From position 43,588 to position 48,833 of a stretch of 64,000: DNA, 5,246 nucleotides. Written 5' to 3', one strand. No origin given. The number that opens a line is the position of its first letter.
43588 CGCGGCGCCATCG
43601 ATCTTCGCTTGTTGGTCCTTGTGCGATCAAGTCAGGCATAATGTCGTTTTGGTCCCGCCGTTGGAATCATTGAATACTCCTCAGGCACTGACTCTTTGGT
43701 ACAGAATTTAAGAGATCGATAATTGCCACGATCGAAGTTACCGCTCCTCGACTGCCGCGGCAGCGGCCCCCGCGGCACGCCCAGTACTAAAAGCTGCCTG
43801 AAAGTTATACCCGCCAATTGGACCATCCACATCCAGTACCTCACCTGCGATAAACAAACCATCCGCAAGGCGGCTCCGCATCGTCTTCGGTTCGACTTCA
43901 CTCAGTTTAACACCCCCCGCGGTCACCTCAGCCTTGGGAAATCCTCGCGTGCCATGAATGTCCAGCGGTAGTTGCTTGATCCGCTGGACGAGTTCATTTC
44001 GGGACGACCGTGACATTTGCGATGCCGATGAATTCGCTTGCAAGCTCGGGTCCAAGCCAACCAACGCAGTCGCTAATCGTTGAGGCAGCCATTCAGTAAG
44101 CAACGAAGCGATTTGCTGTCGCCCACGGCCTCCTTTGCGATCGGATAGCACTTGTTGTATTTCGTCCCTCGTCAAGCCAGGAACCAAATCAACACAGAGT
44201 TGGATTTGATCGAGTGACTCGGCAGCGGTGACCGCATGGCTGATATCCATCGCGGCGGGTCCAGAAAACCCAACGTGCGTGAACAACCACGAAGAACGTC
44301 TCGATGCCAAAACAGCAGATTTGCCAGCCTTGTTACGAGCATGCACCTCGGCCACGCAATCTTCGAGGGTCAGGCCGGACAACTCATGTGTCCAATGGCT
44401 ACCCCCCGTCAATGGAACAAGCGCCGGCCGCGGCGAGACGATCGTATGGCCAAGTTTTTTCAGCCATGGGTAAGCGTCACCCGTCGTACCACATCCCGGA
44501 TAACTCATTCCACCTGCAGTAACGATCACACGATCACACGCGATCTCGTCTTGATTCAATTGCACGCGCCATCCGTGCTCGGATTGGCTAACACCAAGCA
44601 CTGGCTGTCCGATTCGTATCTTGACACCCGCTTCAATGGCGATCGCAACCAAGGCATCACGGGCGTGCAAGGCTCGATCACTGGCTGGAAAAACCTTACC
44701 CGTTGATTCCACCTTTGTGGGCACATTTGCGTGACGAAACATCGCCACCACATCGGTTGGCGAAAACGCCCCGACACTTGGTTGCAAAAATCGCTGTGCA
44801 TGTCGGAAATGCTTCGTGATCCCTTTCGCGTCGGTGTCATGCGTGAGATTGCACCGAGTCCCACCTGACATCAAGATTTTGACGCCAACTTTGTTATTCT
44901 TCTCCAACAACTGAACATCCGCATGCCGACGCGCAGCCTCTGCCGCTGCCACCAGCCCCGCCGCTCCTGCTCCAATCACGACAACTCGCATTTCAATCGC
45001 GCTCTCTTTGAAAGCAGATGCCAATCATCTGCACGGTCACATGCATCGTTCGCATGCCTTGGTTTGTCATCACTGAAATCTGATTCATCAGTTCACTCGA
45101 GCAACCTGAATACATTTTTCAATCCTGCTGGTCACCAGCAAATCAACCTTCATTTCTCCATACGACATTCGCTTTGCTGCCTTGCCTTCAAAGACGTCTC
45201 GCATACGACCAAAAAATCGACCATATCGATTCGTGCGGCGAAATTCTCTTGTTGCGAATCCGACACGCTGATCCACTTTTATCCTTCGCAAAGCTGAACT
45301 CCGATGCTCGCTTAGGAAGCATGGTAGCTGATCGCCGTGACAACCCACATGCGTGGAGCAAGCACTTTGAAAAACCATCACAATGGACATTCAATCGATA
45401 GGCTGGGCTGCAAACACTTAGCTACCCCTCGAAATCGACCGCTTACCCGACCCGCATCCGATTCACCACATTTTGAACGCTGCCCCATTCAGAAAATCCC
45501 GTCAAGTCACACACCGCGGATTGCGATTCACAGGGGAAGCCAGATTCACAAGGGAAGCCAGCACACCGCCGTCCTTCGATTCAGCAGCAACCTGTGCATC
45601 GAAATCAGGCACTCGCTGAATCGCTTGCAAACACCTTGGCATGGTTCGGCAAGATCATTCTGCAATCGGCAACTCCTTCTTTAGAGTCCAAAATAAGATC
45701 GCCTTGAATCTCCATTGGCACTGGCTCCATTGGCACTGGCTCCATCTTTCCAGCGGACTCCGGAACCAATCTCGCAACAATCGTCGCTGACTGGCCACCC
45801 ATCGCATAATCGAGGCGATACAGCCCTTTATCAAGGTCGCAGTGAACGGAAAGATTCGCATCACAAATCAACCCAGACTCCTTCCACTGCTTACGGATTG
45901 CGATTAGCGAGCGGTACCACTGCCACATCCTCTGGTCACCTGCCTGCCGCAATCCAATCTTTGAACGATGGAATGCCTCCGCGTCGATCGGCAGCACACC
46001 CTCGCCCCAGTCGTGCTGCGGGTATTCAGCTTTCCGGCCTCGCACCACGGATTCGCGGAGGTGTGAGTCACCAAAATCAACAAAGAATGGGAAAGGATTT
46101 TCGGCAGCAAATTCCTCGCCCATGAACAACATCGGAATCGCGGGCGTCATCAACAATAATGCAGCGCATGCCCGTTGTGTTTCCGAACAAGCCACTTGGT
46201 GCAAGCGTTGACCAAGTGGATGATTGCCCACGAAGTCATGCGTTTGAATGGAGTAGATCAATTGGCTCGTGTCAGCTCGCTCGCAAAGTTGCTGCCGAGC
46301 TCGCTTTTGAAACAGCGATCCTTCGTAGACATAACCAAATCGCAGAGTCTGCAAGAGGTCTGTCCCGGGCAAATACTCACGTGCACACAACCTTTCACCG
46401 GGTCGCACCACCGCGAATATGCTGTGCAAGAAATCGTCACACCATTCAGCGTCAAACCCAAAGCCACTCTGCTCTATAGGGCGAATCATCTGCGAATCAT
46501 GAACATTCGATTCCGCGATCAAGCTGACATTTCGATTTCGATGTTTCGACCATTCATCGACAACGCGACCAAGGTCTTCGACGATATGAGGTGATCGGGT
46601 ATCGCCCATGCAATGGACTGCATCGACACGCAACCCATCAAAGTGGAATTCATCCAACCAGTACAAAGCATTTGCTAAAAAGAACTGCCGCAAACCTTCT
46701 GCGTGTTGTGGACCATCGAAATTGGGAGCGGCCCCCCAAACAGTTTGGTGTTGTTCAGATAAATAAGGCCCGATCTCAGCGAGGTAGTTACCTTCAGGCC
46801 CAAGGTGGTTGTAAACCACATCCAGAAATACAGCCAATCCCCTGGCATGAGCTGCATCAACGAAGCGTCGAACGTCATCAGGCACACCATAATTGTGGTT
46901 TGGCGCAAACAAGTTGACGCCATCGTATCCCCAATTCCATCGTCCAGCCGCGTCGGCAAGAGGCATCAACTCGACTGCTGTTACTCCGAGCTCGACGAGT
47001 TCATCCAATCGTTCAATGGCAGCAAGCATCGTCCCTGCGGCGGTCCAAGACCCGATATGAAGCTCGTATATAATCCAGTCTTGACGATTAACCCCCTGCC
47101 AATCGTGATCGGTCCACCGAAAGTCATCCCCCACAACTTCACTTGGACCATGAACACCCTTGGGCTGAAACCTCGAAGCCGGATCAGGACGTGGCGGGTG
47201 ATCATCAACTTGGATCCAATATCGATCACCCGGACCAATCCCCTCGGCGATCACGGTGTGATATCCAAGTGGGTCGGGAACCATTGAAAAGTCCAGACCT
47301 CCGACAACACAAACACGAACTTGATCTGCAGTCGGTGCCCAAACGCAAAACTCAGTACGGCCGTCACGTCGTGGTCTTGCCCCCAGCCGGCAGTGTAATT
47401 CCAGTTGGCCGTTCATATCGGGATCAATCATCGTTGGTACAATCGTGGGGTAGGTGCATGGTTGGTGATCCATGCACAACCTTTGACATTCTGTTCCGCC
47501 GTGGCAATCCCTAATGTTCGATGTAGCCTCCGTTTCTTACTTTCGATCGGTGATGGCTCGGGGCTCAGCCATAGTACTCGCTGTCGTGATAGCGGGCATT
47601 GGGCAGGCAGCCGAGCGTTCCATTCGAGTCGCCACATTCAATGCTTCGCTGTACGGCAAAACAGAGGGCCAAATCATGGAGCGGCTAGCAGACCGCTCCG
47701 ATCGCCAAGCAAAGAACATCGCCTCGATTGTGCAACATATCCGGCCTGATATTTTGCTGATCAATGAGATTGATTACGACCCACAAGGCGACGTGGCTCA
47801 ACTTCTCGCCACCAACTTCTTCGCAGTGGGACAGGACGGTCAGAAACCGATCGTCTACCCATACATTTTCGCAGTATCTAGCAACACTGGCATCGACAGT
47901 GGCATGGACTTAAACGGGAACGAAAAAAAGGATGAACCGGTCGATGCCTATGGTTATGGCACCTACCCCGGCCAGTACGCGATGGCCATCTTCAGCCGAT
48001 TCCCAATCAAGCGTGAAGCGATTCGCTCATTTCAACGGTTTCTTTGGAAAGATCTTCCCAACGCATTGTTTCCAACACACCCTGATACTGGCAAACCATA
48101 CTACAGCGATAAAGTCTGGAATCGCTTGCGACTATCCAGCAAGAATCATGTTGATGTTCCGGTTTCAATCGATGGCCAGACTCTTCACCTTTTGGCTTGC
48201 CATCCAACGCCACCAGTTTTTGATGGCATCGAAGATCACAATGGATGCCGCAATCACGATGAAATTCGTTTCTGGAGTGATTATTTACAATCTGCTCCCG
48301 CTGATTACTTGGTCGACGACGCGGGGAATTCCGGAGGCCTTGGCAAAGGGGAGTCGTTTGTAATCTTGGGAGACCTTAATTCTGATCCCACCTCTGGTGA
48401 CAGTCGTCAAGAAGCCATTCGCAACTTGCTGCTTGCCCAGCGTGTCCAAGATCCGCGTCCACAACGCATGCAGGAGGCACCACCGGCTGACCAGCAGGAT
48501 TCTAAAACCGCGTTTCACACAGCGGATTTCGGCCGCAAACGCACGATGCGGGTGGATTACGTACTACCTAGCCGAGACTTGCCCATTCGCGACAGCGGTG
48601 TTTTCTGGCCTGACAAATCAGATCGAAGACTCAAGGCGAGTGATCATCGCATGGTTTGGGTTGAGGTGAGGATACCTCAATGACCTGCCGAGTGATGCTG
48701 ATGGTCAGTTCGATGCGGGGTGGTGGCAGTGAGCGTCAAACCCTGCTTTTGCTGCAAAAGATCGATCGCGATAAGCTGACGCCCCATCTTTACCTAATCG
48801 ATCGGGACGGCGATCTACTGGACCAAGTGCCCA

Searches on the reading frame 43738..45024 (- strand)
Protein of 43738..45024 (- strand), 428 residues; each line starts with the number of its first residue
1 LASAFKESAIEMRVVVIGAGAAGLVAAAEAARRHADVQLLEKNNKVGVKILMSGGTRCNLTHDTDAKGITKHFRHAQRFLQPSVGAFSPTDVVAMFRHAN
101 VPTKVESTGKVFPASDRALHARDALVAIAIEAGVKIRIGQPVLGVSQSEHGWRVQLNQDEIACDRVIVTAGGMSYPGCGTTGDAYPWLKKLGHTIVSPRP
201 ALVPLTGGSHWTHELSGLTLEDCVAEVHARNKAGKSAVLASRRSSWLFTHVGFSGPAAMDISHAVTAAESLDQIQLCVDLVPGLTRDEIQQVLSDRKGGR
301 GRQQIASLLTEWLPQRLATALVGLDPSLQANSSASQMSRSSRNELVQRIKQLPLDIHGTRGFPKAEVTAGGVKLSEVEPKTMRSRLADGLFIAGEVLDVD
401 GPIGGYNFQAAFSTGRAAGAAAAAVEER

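Call 77: search_protein_families(library=pfam, proteins=[window:43738-45024:-], max_evalue=0.0001)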
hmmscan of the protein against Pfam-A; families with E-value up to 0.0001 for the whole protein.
window:43738-45024:- (428 aa): 11 families
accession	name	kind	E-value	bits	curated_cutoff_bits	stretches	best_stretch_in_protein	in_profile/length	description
PF03486.20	HI0933_like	-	2.8e-76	256.6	50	1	13-420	2-243/244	HI0933-like protein Rossmann domain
PF22780.1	HI0933_like_1st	-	2.9e-30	105.7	27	1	199-367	1-165/165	HI0933-like protein barrel and H2TH domain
PF01266.30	DAO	-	5.9e-13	49.5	27.9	2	13-47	1-35/353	FAD dependent oxidoreductase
PF00890.30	FAD_binding_2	-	1.1e-12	48.3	20.4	1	14-106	2-92/414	FAD binding domain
PF07992.20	Pyr_redox_2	-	3e-09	37.2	26.1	1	12-64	1-54/291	Pyridine nucleotide-disulphide oxidoreductase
PF13738.12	Pyr_redox_3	-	1.2e-08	35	30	0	73-177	39-139/305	Pyridine nucleotide-disulphide oxidoreductase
PF13450.12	NAD_binding_8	-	1.4e-08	35.3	21.9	1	16-79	1-64/68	NAD(P)-binding Rossmann-like domain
PF01134.28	GIDA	-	3.6e-07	30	22.1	1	14-67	2-49/391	Glucose inhibited division protein A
PF12831.13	FAD_oxidored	-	4.7e-07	29.9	27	1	14-156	2-126/416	FAD dependent oxidoreductase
PF01593.30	Amino_oxidase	-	1.8e-06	28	19.8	0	127-170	209-254/443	Flavin containing amine oxidoreductase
PF01262.27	AlaDh_PNT_C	-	2.9e-05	24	23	1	12-75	29-92/214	Alanine dehydrogenase/PNT, C-terminal domain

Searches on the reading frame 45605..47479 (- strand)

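Call 77: search_protein_families(library=pfam, proteins=[window:45605-47479:-], max_evalue=0.0001)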
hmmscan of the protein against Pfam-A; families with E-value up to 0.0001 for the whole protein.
window:45605-47479:- (624 aa): 2 families
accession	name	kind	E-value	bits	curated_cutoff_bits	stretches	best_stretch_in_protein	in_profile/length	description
PF00128.31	Alpha-amylase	-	2.7e-17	63.6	22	1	145-235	15-101/446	Alpha amylase, catalytic domain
PF02922.24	CBM_48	-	8.3e-05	23.3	22.4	0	32-92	2-69/83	Carbohydrate-binding module 48 (Isoamylase N-terminal domain)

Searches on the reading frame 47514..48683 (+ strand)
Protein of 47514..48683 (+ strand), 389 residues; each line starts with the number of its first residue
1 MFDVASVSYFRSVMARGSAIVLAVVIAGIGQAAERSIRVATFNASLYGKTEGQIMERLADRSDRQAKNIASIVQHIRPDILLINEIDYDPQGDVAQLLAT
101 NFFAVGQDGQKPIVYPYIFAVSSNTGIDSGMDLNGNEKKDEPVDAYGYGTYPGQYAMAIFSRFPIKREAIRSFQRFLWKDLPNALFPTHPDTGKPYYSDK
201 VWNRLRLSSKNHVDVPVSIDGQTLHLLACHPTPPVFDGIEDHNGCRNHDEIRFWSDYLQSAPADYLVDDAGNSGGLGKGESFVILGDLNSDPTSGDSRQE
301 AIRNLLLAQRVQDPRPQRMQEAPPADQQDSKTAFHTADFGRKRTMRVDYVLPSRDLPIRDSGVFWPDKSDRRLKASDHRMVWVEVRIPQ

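Call 77: search_protein_families(library=pfam, proteins=[window:47514-48683:+], max_evalue=0.0001)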
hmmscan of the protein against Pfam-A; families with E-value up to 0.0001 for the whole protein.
window:47514-48683:+ (389 aa): 1 family
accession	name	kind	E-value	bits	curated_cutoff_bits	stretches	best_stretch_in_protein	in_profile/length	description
PF03372.29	Exo_endo_phos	-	8.6e-34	117.6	24.5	1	41-378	2-225/225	Endonuclease/Exonuclease/phosphatase family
